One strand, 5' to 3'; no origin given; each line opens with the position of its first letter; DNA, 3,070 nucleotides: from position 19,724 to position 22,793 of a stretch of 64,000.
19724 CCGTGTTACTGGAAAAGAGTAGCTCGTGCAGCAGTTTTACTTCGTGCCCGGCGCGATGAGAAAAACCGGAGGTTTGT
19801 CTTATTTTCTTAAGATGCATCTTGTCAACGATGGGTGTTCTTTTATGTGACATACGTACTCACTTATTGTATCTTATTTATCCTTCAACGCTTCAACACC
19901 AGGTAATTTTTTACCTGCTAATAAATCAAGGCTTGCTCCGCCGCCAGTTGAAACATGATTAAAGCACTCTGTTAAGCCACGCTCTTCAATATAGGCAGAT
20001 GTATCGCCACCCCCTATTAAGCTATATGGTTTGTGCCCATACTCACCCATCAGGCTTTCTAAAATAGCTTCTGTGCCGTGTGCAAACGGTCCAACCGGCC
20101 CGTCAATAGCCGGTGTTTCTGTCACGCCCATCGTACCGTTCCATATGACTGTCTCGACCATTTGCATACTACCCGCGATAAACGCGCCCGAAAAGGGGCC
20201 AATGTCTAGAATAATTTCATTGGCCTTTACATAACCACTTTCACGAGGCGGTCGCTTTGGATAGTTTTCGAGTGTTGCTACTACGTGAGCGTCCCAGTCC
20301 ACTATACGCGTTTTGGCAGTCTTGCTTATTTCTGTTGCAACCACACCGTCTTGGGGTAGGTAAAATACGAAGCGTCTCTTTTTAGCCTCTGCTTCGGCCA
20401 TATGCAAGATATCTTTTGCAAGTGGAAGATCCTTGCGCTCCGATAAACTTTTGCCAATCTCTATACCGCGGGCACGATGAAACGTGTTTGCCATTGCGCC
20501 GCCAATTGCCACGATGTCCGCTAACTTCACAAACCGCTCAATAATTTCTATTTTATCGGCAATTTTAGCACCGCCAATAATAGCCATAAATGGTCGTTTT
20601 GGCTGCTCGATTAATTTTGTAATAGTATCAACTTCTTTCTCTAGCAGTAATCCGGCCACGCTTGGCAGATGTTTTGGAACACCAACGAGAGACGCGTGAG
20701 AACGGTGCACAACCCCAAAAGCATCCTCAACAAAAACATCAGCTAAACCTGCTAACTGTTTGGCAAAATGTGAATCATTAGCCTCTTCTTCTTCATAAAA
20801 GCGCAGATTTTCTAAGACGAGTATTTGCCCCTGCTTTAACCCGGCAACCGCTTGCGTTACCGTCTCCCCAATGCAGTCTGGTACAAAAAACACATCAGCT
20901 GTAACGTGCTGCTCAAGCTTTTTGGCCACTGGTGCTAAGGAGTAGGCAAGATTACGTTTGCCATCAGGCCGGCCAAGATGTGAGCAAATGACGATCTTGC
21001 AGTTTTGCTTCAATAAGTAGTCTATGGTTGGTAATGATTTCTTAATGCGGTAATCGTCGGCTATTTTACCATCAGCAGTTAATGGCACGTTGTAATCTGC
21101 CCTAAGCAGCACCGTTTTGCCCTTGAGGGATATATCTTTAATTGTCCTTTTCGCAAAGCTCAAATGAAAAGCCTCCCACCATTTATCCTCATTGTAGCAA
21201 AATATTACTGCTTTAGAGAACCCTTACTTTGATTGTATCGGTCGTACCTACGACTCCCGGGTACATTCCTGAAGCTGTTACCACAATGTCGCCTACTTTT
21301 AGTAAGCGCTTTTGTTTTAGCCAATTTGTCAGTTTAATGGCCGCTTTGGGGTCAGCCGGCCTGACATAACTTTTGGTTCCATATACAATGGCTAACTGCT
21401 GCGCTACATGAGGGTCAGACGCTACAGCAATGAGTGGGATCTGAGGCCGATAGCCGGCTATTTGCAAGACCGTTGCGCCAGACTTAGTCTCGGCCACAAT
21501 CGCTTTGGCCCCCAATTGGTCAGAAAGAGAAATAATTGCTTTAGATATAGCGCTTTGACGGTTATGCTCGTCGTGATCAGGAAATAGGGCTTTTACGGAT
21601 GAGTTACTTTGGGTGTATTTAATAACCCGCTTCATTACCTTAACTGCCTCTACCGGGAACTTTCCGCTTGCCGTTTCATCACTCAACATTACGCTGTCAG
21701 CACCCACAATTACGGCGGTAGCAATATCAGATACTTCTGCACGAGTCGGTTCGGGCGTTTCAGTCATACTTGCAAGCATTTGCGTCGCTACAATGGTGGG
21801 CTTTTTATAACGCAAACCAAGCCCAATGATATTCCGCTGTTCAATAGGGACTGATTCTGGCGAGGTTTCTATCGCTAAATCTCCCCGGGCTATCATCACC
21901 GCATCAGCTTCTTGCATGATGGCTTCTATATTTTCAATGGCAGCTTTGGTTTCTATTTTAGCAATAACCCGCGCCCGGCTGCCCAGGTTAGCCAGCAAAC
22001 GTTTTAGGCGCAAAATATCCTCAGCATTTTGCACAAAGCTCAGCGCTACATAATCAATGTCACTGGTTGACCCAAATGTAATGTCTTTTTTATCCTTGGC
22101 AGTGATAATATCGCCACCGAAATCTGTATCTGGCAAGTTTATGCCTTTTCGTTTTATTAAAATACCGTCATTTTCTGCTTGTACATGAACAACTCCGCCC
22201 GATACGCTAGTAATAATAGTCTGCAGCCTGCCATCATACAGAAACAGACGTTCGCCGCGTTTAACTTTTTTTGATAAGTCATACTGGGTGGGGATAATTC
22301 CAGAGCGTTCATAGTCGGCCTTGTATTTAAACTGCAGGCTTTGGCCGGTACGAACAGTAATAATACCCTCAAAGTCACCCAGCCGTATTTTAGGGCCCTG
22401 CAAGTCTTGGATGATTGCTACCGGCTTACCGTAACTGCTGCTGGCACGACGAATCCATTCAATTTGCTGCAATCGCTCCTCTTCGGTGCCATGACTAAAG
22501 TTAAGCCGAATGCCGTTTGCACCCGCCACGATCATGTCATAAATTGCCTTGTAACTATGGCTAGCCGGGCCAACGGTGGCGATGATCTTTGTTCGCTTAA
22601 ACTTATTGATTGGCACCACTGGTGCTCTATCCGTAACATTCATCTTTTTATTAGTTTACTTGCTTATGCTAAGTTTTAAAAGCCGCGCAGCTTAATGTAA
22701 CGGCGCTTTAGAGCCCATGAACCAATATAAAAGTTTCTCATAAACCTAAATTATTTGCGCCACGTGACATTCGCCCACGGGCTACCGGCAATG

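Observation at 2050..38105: Shared architecture of the GC-rich cassettes (native-type promoter/RBS -> foreign-composition CDS -> hairpin)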

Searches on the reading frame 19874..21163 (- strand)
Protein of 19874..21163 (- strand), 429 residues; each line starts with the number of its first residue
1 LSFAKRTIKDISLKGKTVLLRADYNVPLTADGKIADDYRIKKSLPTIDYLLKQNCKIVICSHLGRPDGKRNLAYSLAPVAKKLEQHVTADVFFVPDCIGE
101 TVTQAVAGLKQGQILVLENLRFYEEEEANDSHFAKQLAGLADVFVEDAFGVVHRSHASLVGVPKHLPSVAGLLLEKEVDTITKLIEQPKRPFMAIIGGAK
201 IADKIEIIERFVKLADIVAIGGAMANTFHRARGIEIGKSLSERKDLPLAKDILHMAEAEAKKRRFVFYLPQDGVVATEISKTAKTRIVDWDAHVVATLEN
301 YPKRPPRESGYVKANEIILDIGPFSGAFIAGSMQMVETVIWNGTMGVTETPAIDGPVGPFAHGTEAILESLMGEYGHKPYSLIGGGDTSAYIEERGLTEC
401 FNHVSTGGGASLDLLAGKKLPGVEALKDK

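Call 79: search_protein_families(library=pfam, proteins=[window:19874-21163:-], max_evalue=0.001)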
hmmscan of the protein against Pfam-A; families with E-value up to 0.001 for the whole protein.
window:19874-21163:- (429 aa): 1 family
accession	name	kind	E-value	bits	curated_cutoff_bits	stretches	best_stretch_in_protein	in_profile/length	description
PF00162.24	PGK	-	1e-129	433.3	27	1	8-418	1-379/379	Phosphoglycerate kinase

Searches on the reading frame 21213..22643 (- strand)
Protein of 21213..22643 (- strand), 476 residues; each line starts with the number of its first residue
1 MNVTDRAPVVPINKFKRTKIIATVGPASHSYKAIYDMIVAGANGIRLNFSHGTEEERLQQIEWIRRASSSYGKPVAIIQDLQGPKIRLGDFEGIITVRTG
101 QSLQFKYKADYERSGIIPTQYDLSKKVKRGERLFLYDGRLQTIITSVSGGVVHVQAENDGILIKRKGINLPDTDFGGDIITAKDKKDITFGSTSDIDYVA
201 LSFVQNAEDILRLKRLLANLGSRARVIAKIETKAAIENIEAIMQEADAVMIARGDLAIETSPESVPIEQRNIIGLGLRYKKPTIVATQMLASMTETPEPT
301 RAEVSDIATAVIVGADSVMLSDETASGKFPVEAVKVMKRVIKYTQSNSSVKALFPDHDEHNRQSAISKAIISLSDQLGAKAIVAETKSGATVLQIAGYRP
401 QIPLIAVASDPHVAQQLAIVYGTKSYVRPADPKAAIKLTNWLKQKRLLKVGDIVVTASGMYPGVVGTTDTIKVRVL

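Call 79: search_protein_families(library=pfam, proteins=[window:21213-22643:-], max_evalue=0.001)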
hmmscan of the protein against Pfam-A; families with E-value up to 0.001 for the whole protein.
window:21213-22643:- (476 aa): 2 families
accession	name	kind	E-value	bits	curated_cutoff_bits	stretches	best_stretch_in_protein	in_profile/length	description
PF00224.27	PK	-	3.1e-95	319.5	30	1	16-334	2-328/328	Pyruvate kinase, barrel domain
PF02887.21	PK_C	-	9.5e-23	80.9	28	1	365-473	2-113/114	Pyruvate kinase, alpha/beta domain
